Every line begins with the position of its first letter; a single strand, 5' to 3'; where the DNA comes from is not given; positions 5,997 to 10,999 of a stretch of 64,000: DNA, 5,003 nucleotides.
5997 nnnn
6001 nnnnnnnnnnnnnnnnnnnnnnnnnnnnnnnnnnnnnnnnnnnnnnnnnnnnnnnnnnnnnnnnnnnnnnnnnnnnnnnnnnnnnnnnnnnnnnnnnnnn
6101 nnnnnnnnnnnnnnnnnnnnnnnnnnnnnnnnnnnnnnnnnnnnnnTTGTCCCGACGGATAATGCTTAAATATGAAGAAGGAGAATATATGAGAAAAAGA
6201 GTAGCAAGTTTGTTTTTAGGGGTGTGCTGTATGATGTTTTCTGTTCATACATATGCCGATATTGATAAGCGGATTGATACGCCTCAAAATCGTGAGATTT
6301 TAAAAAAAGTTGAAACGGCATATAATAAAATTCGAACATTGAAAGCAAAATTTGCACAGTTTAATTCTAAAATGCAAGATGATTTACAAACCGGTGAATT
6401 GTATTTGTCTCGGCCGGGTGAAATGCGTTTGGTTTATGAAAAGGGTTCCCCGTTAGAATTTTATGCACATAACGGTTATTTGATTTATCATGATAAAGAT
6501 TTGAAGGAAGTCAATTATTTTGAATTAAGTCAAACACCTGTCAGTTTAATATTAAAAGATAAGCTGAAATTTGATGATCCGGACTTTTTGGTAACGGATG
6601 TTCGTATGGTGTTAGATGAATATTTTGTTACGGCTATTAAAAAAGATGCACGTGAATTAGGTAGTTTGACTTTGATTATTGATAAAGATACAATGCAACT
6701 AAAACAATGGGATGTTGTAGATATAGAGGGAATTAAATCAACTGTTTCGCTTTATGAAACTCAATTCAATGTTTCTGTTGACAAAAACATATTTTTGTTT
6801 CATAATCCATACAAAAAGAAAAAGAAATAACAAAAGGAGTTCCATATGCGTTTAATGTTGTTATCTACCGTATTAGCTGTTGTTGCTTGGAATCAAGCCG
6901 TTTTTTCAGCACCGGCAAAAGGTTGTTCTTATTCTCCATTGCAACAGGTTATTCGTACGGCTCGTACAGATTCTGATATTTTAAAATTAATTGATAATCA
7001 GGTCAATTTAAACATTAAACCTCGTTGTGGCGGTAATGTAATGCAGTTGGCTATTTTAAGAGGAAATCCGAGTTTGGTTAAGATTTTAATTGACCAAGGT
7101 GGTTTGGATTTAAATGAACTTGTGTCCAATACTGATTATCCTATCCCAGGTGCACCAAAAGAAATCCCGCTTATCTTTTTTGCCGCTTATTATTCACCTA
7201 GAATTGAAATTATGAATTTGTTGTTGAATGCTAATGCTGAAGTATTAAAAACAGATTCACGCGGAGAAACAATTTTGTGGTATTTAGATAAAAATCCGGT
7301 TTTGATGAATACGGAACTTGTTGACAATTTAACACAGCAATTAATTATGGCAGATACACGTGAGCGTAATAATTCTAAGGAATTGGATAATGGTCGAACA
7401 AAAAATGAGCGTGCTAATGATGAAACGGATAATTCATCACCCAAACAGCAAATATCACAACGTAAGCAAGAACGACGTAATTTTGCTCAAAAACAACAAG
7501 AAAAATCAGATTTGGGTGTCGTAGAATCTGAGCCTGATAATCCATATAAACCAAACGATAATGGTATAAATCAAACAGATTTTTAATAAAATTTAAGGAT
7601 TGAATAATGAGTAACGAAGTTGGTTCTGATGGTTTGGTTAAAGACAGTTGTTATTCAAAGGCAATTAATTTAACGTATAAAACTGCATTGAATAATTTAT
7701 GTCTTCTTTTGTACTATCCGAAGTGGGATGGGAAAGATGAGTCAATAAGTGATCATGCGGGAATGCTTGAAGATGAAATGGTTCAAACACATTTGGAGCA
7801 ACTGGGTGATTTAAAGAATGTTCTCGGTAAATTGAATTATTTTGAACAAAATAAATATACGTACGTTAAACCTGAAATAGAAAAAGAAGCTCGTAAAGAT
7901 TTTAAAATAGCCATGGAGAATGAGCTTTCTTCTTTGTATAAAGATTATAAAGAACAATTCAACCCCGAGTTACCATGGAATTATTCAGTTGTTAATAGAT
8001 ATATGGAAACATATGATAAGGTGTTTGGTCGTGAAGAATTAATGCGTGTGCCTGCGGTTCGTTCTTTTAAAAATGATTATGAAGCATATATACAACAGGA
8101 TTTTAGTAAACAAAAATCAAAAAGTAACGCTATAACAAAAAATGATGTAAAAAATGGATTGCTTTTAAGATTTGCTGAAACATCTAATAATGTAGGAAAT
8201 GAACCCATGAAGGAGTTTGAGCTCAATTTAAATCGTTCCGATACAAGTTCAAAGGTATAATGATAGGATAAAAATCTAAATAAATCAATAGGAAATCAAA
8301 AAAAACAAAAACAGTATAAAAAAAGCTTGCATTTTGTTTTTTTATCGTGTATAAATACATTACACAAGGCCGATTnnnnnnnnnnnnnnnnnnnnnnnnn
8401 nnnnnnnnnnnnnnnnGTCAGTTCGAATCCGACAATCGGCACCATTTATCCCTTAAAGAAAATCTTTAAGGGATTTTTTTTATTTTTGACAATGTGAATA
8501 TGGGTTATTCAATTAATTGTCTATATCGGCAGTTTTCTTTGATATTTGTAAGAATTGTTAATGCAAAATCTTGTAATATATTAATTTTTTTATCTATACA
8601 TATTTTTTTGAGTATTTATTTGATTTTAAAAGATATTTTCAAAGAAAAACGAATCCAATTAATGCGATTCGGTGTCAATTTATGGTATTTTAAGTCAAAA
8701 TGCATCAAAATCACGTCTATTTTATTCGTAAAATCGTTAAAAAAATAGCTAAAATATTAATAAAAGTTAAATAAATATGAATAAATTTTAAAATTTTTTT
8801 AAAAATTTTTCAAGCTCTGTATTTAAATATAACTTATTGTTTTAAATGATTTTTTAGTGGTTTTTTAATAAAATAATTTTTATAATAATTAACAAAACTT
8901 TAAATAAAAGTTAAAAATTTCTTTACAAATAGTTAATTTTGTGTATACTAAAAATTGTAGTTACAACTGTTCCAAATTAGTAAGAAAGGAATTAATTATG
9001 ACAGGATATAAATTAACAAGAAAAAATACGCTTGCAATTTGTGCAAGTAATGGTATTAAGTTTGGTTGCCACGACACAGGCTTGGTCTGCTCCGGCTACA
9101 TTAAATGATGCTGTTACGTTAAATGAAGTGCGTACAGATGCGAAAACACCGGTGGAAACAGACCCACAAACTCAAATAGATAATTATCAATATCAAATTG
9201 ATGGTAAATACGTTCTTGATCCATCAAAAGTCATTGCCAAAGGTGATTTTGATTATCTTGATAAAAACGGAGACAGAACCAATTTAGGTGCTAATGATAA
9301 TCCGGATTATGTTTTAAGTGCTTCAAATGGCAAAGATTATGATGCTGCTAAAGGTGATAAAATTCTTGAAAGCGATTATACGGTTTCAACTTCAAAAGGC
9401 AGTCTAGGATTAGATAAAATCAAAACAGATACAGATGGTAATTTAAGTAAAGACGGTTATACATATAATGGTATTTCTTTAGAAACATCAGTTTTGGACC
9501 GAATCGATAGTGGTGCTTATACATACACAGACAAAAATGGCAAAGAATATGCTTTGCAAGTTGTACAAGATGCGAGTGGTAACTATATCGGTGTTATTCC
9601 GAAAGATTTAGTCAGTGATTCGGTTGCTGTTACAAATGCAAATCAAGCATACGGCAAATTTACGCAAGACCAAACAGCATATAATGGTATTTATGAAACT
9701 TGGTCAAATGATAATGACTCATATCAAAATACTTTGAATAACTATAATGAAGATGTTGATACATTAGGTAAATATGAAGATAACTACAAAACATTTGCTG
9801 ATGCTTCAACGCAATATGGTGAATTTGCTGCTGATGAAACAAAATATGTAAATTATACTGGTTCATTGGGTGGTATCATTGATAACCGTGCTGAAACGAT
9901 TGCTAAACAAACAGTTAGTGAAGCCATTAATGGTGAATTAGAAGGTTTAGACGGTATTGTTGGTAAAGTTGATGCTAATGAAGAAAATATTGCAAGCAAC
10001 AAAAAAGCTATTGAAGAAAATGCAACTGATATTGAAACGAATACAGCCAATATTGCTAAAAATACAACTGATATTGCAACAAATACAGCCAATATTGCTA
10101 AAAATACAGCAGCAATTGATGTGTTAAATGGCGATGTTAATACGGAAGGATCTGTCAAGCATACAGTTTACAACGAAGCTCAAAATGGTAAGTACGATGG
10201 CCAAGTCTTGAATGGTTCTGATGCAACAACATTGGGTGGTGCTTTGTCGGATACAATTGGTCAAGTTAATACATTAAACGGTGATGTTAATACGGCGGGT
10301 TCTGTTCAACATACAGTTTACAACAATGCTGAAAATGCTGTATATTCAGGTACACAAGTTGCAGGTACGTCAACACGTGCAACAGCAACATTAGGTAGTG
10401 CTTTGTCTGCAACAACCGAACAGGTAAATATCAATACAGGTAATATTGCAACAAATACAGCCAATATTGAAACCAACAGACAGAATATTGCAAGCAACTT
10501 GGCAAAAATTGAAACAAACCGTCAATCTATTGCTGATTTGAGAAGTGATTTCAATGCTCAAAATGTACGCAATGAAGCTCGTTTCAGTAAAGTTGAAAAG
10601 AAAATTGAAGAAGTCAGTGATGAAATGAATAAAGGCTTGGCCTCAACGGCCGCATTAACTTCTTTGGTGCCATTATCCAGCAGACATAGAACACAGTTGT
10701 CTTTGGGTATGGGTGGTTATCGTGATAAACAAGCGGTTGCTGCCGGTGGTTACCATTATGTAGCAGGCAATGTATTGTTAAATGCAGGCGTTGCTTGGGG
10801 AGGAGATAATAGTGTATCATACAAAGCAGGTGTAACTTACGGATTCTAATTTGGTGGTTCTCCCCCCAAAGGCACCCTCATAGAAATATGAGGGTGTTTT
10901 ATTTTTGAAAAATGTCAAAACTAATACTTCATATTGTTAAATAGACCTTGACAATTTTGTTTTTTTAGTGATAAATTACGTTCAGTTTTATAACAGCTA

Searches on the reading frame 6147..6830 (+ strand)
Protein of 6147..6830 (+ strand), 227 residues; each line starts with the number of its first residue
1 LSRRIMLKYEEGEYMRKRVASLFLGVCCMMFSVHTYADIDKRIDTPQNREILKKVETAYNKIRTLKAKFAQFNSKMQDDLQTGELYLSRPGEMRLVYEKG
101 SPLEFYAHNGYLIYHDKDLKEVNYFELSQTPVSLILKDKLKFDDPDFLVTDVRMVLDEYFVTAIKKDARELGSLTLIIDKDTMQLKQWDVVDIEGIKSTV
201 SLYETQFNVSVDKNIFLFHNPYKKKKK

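Call 81: search_protein_families(library=pfam, proteins=[window:6147-6830:+], max_evalue=0.001)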
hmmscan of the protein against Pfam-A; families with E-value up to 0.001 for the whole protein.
window:6147-6830:+ (227 aa): 1 family
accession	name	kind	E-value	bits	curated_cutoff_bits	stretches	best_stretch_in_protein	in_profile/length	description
PF03548.22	LolA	-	1.9e-16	60.7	23.6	1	61-218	2-164/165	Outer membrane lipoprotein carrier protein LolA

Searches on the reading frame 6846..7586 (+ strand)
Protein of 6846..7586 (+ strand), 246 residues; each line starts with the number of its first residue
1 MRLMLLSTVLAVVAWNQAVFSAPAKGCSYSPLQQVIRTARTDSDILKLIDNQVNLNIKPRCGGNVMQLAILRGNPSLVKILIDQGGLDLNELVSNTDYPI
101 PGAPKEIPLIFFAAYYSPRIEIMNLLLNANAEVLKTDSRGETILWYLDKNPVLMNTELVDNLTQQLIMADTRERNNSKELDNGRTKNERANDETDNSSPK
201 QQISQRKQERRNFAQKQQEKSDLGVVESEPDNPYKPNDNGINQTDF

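Call 81: search_protein_families(library=pfam, proteins=[window:6846-7586:+], max_evalue=0.001)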
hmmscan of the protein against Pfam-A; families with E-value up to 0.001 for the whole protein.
window:6846-7586:+ (246 aa): 4 families
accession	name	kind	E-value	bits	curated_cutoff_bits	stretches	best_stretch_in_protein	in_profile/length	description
PF13637.12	Ank_4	-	1.9e-07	31.6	22.7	1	48-82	16-50/50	Ankyrin repeats (many copies)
PF12796.13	Ank_2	-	5.8e-07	30.4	27.3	1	43-137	10-90/90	Ankyrin repeats (3 copies)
PF13857.12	Ank_5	-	1.8e-05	25.4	27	0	48-94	1-47/56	Ankyrin repeats (many copies)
PF13606.12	Ank_3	-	3.1e-05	24.4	22.3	0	62-90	2-29/30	Ankyrin repeat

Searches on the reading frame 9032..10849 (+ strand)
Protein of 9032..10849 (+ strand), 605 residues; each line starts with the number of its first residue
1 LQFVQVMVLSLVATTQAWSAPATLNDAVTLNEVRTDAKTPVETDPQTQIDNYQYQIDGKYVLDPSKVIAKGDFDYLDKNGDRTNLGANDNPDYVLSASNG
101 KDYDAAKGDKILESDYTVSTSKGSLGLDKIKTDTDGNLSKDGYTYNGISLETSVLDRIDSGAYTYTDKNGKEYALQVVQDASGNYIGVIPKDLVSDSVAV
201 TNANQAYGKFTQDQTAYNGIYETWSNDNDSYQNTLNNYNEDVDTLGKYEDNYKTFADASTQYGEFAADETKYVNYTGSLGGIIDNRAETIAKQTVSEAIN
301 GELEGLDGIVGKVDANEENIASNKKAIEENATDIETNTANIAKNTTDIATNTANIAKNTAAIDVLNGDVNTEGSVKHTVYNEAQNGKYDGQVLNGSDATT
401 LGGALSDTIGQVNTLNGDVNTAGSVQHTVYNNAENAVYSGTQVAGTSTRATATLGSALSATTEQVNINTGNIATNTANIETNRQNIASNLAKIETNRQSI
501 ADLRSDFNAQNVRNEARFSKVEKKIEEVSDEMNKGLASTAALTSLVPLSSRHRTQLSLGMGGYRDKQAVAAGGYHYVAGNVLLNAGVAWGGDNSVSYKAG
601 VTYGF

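Call 81: search_protein_families(library=pfam, proteins=[window:9032-10849:+], max_evalue=0.001)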
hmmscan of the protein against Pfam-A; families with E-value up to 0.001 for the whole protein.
window:9032-10849:+ (605 aa): 1 family
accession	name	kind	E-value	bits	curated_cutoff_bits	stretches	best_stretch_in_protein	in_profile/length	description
PF03895.21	YadA_anchor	-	2e-10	41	22.7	1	553-605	8-60/60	YadA-like membrane anchor domain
